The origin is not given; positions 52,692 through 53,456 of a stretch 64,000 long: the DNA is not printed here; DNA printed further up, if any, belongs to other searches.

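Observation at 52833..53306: Orphan type IV pilin gene between uvrC and a pseudouridine synthase gene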

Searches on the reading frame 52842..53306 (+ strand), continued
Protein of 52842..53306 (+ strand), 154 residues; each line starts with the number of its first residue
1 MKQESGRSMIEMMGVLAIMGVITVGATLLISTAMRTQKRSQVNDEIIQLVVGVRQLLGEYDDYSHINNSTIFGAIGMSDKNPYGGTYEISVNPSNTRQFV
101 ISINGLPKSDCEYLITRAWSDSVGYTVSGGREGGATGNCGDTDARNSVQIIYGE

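Call 62: search_protein_families(library=pfam, alignment_id=A2, max_evalue=0.01)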
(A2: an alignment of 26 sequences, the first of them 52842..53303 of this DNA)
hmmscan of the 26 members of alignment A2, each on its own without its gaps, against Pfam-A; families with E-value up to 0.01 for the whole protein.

A. member 1, window:52842-53303:+ (154 aa): 1 family
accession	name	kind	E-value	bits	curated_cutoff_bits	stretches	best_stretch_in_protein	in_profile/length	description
PF07963.17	N_methyl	-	0.0024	17.8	21.2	1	1-26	1-26/27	Prokaryotic N-terminal methylation motif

B. families by the number of members that match (of 26 scanned): 4 families
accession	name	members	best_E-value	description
PF07963.17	N_methyl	12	0.00067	Prokaryotic N-terminal methylation motif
PF08805.16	PilS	10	1.1e-15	PilS N terminal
PF05307.16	Bundlin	4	1.5e-11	Bundlin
PF16732.10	ComP_DUS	1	0.0071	Type IV minor pilin ComP, DNA uptake sequence receptor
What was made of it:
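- On Type 4 pilins (class III signal peptide, IPR012902/PF07963): 12 of 26 relatives match at E<0.01 (call 62).
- On Type IVb pilins (TcpA / BfpA / CofA / PilS class): 10 of 26 relatives hit PilS and 4 of 26 hit Bundlin (call 62).
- On Competence (Com / DNA-uptake) pilins: ComP_DUS hit 1 of 26 relatives at E 0.007 (call 62). comEA/comEC were not seen in the window, and the genome could not be searched.
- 10 of 26 family members hit Pfam PilS and 4 of 26 hit Bundlin (call 62). No ComEA/ComEC and no Com-type pilin features were found; ComP_DUS hit 1 of 26 relatives at E 0.007 (call 62).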
